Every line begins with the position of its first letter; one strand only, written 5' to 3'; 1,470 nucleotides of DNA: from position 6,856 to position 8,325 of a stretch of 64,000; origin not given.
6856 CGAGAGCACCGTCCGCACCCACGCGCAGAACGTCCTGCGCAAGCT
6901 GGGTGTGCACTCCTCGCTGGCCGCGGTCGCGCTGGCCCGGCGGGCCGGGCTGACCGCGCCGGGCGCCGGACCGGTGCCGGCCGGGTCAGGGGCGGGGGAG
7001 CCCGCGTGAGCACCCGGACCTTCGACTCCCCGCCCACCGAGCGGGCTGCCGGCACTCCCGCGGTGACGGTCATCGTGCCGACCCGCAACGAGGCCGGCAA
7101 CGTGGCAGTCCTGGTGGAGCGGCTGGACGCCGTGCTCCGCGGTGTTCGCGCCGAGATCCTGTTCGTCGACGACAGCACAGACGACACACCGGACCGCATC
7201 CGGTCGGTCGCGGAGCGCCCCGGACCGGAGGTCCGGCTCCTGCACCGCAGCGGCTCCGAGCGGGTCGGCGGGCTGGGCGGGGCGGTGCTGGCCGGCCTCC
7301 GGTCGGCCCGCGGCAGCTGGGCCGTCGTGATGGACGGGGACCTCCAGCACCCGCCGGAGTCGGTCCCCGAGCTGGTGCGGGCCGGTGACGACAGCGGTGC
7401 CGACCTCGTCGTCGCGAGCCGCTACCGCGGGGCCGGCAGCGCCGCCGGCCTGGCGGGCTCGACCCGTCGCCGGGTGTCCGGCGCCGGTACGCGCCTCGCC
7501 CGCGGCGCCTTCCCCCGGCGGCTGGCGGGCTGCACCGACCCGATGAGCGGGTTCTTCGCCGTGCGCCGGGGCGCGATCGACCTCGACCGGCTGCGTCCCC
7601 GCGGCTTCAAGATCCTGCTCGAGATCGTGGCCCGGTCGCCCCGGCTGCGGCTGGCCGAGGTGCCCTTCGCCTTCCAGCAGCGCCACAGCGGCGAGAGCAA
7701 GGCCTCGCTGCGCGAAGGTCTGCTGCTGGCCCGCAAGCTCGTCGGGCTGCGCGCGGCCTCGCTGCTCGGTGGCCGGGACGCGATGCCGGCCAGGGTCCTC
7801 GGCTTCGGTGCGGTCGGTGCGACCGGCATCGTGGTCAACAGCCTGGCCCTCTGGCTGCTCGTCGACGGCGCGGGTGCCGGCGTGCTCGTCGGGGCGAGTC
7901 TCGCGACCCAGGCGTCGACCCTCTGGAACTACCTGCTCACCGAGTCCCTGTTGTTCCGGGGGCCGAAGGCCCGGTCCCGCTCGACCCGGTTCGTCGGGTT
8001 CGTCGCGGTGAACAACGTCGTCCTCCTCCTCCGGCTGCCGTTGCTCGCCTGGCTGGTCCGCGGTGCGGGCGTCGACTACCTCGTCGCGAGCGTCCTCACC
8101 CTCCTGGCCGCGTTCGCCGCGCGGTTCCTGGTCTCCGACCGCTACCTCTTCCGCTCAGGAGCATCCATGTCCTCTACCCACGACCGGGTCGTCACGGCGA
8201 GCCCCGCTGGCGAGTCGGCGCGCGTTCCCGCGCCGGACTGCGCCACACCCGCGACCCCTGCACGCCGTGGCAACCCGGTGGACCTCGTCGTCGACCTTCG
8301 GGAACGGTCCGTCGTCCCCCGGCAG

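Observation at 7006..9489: Unusual single-ORF fusion of GT2 sugar-phosphate-lipid synthase, GtrA-like domain and an HPr-kinase-like P-loop domain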

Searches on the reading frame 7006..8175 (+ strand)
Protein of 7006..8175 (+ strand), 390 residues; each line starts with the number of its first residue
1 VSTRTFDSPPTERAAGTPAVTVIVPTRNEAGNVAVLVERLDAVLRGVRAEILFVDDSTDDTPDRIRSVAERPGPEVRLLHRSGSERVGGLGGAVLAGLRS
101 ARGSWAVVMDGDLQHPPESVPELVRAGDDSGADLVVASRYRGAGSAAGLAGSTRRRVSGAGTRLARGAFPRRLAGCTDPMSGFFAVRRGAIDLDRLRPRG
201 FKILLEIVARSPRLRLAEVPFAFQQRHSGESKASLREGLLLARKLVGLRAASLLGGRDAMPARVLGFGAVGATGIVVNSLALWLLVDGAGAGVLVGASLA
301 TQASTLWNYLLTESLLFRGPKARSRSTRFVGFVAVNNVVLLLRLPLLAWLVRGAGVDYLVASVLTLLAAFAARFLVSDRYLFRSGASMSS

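Call 44: search_solved_structures(query=window:7006-8175:+, max_evalue=0.001, show_alignments=1)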
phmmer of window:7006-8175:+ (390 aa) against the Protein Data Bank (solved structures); distinct sequences matched with E-value up to 0.001: 12.
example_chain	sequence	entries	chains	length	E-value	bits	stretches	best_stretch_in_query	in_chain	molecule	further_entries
5mlz_A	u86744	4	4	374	2.8e-46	161.8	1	19-377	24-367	Dolichol monophosphate mannose synthase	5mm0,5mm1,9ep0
9bhc_C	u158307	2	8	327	5.4e-11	45.7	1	15-246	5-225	Undecaprenyl-phosphate 4-deoxy-4-formamido-L-arabinose transferase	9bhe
8vxh_A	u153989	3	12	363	6.7e-11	45.4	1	15-247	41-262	Undecaprenyl-phosphate 4-deoxy-4-formamido-L-arabinose transferase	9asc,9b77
9hwj_A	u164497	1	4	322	2.4e-10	43.6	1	19-246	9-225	Undecaprenyl-phosphate 4-deoxy-4-formamido-L-arabinose transferase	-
5ekp_C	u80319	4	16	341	3.3e-06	29.9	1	17-144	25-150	Uncharacterized glycosyltransferase sll0501 | Glycosyltransferase sll0501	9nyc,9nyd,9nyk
5eke_A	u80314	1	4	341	3.3e-06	29.9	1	17-144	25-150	Uncharacterized glycosyltransferase sll0501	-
9nye_A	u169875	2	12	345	3.4e-06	29.9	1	17-144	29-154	Glycosyltransferase sll0501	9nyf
6yv7_B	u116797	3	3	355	3e-05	26.8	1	17-118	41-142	Glycosyl transferase, family 2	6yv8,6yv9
6yv7_A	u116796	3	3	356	3e-05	26.8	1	17-118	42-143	Glycosyl transferase, family 2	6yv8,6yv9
3e25_A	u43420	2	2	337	0.00019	24.1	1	14-191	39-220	Putative uncharacterized protein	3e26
4y6n_A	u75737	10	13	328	0.00019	24.1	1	14-191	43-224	Glucosyl-3-phosphoglycerate synthase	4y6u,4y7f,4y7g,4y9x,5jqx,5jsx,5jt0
4ddz_A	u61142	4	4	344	0.0002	24.1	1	14-191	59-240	GLUCOSYL-3-PHOSPHOGLYCERATE SYNTHASE (GpgS) | Glucosyl-3-phosphoglycerate synthase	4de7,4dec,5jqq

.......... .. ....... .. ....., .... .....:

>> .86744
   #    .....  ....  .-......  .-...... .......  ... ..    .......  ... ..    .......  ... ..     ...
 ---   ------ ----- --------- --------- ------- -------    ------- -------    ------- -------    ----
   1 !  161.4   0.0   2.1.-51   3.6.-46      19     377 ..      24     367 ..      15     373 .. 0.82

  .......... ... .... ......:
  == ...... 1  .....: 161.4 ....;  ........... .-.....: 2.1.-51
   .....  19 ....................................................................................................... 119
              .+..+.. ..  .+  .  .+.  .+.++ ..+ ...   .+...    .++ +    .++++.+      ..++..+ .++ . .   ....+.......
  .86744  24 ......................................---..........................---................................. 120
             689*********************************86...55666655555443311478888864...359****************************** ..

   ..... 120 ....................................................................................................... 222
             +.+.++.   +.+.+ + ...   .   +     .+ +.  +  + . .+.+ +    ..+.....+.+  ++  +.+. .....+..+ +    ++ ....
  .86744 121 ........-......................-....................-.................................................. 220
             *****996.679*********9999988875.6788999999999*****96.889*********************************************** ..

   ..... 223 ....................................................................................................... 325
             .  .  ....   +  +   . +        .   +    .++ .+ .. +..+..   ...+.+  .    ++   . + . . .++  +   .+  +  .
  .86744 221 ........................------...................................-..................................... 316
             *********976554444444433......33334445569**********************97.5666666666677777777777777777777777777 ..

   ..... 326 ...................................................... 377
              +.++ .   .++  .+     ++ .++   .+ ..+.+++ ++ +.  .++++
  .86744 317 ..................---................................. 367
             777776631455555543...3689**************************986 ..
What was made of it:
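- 7060..7764 (+): GT-A (GT2) catalytic domain with interface helices, residues 19-253. Alignment to 5MLZ (call 44).
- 5MLZ matches at E = 2.8e-46 over residues 19-377 (call 44).
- Tried and rejected: It is the PfDPMS architecture (call 44).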
